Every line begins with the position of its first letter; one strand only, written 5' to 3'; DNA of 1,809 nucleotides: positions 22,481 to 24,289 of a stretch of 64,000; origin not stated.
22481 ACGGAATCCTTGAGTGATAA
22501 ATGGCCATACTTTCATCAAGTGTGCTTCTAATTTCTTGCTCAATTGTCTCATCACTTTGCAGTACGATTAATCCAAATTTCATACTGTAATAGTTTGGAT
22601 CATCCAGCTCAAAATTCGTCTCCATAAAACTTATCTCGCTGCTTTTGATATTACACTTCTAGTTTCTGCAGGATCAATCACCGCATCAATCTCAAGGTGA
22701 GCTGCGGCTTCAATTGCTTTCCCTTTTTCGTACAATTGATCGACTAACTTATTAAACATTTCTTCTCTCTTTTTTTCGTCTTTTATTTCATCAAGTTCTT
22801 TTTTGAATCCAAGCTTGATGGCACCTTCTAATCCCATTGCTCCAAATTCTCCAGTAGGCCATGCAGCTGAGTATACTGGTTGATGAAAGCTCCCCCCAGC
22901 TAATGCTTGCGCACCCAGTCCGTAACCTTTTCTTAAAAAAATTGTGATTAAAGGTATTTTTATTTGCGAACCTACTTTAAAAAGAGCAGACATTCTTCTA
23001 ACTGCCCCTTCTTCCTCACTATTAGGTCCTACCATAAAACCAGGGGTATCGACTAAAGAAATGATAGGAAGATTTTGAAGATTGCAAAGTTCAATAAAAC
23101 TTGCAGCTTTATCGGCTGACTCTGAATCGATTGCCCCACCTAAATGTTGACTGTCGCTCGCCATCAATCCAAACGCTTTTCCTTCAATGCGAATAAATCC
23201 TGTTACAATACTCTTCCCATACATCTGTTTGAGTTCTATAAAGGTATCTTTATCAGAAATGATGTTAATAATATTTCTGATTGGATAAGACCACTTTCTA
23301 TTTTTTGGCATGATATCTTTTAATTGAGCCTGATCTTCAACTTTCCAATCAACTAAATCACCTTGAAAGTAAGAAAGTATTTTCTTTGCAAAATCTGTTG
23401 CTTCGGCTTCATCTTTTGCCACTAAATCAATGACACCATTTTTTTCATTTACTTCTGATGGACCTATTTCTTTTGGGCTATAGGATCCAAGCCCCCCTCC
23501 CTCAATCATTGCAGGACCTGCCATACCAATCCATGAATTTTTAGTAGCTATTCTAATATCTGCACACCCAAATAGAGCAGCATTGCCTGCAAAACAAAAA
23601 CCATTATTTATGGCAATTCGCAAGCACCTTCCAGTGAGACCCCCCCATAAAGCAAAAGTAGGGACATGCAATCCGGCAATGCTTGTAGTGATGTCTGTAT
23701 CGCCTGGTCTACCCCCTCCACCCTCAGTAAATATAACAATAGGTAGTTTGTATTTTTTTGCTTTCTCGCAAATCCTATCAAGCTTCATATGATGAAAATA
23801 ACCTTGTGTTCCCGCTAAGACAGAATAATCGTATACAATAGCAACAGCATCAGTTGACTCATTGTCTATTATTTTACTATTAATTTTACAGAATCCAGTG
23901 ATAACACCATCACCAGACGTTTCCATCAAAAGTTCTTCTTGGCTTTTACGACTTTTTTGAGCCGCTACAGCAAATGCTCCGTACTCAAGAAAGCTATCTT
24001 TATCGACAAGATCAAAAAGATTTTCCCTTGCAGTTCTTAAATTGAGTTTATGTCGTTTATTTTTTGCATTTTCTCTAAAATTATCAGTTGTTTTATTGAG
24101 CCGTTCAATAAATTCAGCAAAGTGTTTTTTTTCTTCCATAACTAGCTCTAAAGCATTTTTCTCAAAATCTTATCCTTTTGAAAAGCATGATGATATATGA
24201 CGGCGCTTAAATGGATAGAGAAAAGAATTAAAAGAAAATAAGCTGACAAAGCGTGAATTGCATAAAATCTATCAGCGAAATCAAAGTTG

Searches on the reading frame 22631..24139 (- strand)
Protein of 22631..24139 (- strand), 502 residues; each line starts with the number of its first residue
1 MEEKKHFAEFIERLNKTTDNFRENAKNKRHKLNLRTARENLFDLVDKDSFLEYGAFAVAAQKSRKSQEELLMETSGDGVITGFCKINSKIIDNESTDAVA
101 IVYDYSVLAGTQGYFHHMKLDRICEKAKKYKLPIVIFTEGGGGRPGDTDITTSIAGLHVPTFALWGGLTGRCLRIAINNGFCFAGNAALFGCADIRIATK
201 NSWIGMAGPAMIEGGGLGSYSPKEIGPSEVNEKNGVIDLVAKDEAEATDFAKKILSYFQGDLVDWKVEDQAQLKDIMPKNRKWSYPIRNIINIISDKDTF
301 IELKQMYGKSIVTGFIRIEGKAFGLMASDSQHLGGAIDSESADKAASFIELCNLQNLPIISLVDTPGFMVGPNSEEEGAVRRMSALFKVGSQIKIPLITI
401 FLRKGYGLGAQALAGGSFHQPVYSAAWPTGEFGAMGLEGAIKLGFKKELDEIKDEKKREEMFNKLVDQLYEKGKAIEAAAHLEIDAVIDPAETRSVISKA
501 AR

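Call 47: search_protein_families(library=pfam, proteins=[window:22631-24139:-], max_evalue=0.001)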
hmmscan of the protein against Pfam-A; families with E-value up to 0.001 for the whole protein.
window:22631-24139:- (502 aa): 3 families
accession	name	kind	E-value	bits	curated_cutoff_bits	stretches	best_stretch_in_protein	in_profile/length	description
PF01039.27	Carboxyl_trans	-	9.9e-67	226.1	22.3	1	31-500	4-474/493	Carboxyl transferase domain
PF03255.19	ACCA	-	3.2e-09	36.8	23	1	338-416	129-207/310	Acetyl co-enzyme A carboxylase carboxyltransferase-like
PF00378.25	ECH_1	-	0.00079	19.3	27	0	175-255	92-174/251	Enoyl-CoA hydratase/isomerase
